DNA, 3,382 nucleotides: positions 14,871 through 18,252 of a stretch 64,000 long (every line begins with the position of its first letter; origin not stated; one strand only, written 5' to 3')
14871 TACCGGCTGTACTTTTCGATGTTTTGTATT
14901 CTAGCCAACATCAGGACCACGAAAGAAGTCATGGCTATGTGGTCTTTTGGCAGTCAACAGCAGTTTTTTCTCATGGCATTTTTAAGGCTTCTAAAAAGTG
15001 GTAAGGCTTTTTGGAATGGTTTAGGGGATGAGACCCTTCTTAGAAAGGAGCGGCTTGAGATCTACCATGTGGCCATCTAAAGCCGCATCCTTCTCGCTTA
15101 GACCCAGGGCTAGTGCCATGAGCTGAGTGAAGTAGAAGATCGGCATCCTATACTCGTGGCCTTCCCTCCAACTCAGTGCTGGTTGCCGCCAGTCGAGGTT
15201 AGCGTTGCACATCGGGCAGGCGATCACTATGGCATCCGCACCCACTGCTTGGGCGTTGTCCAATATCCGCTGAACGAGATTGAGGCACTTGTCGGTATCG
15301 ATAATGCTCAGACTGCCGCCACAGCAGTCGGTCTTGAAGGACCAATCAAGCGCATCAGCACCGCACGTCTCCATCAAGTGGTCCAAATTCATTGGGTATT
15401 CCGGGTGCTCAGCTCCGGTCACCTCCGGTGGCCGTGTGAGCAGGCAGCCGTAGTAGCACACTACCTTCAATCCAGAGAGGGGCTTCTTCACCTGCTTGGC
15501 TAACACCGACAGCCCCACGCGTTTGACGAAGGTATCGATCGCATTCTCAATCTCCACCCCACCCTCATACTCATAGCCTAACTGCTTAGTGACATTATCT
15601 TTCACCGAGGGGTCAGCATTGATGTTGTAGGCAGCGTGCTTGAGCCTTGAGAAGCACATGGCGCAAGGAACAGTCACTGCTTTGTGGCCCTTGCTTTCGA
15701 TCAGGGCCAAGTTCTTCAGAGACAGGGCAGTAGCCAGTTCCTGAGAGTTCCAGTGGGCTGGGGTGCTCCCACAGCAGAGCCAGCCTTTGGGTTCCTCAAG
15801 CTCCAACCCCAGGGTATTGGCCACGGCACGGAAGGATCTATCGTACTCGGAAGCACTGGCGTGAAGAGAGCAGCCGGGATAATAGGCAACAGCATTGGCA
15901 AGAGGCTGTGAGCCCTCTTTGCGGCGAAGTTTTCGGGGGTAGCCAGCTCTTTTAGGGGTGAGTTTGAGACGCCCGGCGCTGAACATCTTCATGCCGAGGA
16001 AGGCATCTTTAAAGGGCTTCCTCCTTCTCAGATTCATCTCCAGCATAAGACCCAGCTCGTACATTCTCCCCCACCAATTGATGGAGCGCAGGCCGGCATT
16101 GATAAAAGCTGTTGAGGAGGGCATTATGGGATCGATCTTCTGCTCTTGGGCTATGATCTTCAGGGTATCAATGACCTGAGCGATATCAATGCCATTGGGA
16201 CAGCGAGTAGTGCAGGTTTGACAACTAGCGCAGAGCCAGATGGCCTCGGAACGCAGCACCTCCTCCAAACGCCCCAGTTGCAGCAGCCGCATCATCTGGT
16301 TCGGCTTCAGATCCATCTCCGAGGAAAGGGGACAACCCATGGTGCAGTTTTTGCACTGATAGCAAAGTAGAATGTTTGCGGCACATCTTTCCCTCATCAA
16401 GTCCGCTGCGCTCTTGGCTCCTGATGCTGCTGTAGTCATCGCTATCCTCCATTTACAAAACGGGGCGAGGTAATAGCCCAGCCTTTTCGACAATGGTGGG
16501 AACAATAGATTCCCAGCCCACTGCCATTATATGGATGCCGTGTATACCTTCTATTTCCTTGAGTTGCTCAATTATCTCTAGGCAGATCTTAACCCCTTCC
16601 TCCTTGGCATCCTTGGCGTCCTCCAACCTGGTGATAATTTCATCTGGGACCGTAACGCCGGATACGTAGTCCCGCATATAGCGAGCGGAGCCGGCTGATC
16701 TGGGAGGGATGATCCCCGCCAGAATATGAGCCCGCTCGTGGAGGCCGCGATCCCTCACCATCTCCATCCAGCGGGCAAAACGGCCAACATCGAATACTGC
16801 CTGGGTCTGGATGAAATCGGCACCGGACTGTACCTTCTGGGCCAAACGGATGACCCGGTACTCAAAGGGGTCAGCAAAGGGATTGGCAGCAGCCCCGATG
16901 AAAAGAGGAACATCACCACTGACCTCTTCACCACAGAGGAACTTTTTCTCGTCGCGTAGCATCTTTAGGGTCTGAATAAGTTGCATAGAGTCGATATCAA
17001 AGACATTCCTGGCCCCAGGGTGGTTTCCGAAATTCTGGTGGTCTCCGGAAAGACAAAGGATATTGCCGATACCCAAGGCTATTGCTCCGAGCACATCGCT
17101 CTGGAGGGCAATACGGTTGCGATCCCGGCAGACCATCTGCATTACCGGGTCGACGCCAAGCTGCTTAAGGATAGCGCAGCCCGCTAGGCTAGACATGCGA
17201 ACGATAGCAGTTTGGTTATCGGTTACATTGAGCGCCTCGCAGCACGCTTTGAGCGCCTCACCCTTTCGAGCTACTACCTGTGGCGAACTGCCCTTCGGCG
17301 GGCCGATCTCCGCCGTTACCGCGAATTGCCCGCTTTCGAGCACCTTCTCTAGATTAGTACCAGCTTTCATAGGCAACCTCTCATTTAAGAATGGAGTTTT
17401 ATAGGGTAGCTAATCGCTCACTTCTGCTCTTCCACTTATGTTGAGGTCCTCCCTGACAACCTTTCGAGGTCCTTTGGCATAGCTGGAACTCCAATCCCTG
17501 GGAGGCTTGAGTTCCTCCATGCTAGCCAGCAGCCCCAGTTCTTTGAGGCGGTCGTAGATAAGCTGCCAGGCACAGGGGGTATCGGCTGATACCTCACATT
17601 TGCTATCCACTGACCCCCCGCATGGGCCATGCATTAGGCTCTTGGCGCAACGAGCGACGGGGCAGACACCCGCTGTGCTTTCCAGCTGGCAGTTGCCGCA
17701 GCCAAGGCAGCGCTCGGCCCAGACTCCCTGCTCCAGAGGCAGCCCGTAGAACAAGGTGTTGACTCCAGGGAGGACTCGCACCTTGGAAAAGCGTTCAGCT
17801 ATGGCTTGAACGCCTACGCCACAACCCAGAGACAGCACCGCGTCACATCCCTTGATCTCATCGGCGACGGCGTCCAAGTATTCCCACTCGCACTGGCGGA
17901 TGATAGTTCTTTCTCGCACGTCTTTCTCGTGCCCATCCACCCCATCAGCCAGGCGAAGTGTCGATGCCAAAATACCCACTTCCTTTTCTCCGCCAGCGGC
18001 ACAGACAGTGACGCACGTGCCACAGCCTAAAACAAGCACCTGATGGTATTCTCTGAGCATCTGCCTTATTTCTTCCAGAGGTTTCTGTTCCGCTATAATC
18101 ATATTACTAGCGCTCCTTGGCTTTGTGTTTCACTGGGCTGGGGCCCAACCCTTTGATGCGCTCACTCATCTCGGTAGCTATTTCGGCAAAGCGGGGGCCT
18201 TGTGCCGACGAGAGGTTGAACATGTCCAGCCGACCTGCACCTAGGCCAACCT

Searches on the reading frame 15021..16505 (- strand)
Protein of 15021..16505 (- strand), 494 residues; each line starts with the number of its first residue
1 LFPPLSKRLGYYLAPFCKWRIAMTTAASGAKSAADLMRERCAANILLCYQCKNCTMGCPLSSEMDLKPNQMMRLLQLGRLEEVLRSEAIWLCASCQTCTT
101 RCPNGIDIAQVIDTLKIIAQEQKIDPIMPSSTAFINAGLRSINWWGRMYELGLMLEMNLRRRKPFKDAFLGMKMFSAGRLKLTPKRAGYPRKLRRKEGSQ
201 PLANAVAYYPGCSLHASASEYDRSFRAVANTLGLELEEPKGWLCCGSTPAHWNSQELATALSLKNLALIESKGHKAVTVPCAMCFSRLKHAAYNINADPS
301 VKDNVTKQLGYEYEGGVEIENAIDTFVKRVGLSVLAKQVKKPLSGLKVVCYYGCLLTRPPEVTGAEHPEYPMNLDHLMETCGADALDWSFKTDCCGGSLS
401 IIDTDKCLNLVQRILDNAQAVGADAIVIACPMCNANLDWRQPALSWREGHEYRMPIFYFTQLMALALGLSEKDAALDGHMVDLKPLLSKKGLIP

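Call 23: search_protein_families(library=pfam, proteins=[window:15021-16505:-])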
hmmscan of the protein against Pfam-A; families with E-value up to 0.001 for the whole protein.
window:15021-16505:- (494 aa): 5 families
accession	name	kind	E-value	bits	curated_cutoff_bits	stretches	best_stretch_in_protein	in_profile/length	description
PF02754.22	CCG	-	2.7e-21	75.9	20.6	2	206-288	1-84/85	Cysteine-rich domain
PF13534.11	Fer4_17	-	1.5e-10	41.9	22.2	1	48-107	2-61/61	4Fe-4S dicluster domain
PF13183.11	Fer4_8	-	5.2e-10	40.2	27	1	47-106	4-68/68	4Fe-4S dicluster domain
PF13187.11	Fer4_9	-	5.9e-08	33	27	1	48-105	2-50/52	4Fe-4S dicluster domain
PF12838.12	Fer4_7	-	0.00056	20.8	27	1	48-106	2-52/52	4Fe-4S dicluster domain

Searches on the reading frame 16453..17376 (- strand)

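Call 23: search_protein_families(library=pfam, proteins=[window:16453-17376:-])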
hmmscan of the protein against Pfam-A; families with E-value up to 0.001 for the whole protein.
window:16453-17376:- (307 aa): 1 family
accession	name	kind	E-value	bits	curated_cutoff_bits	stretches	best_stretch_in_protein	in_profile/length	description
PF02219.23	MTHFR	-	3.8e-40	138.5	24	1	9-300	2-287/287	Methylenetetrahydrofolate reductase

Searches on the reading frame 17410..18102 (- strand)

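Call 23: search_protein_families(library=pfam, proteins=[window:17410-18102:-])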
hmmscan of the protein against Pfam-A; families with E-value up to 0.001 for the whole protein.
window:17410-18102:- (230 aa): 2 families
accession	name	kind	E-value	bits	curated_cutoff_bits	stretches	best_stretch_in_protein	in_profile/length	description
PF12225.13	DUF5981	-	6.8e-34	115.9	23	1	112-205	2-95/95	Methylene-tetrahydrofolate reductase C terminal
PF25160.1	LdpA_Fe-S-bd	-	0.00011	22.4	27.6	0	124-151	20-42/49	LdpA Fe-S cluster-binding domain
